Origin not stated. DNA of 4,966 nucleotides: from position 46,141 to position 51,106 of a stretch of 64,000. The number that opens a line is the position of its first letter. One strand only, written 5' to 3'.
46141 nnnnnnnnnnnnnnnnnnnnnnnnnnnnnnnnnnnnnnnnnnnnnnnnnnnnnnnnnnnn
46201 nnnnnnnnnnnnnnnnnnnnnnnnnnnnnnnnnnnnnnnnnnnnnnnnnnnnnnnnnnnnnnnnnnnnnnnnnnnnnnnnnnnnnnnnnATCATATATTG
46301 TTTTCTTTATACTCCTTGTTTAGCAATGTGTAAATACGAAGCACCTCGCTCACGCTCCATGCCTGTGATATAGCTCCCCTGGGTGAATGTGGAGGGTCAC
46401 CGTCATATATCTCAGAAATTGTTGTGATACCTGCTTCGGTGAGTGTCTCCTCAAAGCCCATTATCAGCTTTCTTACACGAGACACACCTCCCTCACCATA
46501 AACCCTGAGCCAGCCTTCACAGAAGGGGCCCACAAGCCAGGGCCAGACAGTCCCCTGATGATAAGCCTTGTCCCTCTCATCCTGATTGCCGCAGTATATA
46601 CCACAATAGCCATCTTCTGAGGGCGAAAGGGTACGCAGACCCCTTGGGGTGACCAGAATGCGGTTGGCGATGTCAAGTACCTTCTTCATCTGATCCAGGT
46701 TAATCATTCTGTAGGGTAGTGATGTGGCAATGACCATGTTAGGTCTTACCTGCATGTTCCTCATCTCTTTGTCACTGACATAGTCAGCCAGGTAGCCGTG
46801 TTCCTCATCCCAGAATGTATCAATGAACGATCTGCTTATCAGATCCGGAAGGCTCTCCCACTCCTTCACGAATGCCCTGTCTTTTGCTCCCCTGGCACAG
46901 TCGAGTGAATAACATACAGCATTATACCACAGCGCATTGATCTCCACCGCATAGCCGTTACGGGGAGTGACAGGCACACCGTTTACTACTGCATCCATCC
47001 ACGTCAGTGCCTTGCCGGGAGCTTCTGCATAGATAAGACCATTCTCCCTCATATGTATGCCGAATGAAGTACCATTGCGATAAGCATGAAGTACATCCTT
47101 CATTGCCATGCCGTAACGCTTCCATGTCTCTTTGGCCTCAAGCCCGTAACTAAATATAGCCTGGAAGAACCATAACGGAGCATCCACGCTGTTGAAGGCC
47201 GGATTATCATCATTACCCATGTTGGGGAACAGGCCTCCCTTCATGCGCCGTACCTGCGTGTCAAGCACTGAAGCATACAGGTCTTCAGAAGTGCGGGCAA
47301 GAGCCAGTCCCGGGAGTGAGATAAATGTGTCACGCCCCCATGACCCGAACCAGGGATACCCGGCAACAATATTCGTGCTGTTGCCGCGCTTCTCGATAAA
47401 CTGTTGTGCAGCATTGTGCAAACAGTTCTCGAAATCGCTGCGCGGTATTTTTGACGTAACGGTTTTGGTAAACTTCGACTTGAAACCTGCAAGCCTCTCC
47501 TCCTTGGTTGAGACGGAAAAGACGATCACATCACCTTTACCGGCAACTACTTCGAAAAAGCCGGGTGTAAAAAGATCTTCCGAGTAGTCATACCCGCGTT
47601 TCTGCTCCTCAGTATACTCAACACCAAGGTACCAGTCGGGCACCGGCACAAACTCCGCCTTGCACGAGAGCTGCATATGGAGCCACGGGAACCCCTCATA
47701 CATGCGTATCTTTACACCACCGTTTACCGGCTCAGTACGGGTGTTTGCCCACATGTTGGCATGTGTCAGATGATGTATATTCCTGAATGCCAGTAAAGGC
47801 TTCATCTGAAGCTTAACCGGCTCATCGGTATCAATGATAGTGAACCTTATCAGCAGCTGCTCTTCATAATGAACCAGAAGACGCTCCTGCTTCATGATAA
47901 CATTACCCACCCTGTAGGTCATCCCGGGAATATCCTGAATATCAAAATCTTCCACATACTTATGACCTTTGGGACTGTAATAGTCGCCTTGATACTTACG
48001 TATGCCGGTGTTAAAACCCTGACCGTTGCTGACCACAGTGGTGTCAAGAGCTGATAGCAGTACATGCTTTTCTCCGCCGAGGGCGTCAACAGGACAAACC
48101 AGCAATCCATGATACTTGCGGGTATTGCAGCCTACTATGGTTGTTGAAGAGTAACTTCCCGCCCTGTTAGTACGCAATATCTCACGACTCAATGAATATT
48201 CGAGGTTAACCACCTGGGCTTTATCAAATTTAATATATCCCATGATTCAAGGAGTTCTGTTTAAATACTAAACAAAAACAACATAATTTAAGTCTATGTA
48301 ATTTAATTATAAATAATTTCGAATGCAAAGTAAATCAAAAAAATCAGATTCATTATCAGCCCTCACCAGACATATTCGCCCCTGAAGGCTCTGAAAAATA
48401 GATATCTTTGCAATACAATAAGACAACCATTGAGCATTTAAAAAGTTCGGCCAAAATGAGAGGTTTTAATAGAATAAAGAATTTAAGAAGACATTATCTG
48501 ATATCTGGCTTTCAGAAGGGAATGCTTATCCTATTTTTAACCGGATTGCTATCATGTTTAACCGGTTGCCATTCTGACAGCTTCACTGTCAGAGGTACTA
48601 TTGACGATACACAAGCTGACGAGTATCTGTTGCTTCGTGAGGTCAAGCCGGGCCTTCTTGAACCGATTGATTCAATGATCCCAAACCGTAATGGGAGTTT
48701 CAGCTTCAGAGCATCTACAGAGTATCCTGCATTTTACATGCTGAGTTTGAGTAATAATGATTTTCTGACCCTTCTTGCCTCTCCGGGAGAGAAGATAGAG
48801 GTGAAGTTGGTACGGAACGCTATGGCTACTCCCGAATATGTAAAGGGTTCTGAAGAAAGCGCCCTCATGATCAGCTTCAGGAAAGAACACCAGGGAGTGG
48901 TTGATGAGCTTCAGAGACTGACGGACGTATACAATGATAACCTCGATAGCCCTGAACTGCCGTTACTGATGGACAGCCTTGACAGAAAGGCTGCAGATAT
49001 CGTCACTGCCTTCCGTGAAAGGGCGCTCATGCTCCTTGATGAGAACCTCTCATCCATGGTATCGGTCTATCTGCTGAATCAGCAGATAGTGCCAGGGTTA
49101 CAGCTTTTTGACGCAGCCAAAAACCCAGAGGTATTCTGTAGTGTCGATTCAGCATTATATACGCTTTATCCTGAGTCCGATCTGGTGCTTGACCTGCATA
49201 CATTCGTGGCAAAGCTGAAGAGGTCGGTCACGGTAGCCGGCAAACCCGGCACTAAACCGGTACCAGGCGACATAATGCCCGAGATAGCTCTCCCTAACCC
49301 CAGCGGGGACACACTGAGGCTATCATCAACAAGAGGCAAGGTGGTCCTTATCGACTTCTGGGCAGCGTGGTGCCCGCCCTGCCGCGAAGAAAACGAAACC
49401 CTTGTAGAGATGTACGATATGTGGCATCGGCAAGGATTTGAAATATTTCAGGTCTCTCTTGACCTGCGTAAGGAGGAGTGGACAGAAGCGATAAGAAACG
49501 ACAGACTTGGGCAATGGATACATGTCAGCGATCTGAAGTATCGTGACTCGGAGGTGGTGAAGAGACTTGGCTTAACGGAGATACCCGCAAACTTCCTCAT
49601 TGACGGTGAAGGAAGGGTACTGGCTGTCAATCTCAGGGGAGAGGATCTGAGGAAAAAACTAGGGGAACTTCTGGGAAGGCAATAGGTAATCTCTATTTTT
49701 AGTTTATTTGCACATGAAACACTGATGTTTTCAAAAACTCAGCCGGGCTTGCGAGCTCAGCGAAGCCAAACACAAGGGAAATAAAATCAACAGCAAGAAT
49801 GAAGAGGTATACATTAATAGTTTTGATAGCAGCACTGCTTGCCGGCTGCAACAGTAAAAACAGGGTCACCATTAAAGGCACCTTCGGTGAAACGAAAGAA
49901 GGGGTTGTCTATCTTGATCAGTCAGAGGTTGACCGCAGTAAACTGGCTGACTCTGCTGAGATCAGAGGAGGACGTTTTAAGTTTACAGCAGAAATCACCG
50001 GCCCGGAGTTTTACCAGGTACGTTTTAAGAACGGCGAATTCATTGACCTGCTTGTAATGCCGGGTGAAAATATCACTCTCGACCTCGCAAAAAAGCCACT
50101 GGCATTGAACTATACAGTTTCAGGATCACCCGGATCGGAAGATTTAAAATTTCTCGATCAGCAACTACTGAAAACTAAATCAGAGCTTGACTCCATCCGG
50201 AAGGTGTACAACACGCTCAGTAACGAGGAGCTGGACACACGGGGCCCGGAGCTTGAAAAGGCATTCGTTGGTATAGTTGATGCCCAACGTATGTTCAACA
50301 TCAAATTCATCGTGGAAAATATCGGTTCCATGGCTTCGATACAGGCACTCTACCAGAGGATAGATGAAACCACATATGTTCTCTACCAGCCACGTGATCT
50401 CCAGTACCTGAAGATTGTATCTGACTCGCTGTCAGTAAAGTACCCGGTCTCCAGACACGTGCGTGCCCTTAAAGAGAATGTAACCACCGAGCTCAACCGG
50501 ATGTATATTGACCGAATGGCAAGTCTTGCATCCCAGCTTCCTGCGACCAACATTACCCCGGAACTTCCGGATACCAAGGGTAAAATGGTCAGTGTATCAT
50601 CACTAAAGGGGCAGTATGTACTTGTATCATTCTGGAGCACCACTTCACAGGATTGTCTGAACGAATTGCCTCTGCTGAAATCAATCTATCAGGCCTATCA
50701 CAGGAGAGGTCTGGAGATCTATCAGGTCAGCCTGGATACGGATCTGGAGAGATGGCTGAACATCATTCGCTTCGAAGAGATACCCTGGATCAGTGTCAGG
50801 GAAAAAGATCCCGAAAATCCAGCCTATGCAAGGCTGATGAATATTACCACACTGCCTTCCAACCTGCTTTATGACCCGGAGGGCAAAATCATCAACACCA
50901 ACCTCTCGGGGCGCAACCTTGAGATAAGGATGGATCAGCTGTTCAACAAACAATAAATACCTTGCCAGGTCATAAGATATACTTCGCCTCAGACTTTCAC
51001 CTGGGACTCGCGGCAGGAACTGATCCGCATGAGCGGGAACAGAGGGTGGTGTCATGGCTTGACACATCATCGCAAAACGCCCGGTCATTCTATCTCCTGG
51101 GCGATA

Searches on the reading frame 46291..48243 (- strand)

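Call 70: search_protein_families(library=pfam, proteins=[window:46291-48243:-], max_evalue=0.00001)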
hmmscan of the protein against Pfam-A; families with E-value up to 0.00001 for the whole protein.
window:46291-48243:- (650 aa): 2 families
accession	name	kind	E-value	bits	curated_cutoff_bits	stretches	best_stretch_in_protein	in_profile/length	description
PF06202.20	GDE_C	-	3.6e-103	345.8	21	1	278-636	2-367/367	Amylo-alpha-1,6-glucosidase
PF12439.13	GDE_N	-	9.7e-71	238.2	27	1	20-239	1-217/219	Glycogen debranching enzyme N terminal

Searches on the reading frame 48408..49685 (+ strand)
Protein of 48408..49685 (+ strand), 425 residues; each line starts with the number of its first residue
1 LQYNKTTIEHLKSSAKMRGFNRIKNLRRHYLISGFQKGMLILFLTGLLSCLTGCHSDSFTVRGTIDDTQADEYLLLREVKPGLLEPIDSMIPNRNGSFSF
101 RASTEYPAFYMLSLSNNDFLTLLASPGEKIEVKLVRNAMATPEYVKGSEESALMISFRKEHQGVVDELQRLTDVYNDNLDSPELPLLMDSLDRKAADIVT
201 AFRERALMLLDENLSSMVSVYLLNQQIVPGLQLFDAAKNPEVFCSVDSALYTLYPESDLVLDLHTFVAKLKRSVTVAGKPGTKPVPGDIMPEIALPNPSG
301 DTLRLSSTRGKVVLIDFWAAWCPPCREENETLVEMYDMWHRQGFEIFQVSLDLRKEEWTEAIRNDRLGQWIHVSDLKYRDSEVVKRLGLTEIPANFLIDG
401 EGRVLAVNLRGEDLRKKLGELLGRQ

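Call 70: search_protein_families(library=pfam, proteins=[window:48408-49685:+], max_evalue=0.00001)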
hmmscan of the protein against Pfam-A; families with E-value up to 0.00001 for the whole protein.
window:48408-49685:+ (425 aa): 4 families
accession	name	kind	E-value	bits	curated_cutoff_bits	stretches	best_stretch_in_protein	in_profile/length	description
PF13905.12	Thioredoxin_8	-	4.3e-17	62.7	27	1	310-404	1-94/94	Thioredoxin-like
PF00578.27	AhpC-TSA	-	6.2e-17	62.1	26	1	286-405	1-122/124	AhpC/TSA family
PF08534.16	Redoxin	-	1.1e-13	51.6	26.6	1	287-413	3-137/148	Redoxin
PF14289.11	DUF4369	-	3.4e-08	34.4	25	1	59-152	1-89/91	Domain of unknown function (DUF4369)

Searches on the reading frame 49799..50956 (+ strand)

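Call 70: search_protein_families(library=pfam, proteins=[window:49799-50956:+], max_evalue=0.00001)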
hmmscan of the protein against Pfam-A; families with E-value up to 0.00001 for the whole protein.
window:49799-50956:+ (385 aa): 3 families
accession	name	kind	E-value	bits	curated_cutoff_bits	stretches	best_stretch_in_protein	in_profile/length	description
PF13905.12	Thioredoxin_8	-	1e-13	51.8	27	1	271-364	1-94/94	Thioredoxin-like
PF14289.11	DUF4369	-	5.2e-11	43.4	25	1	23-115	1-90/91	Domain of unknown function (DUF4369)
PF00578.27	AhpC-TSA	-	2.8e-10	40.7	26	1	255-364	9-121/124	AhpC/TSA family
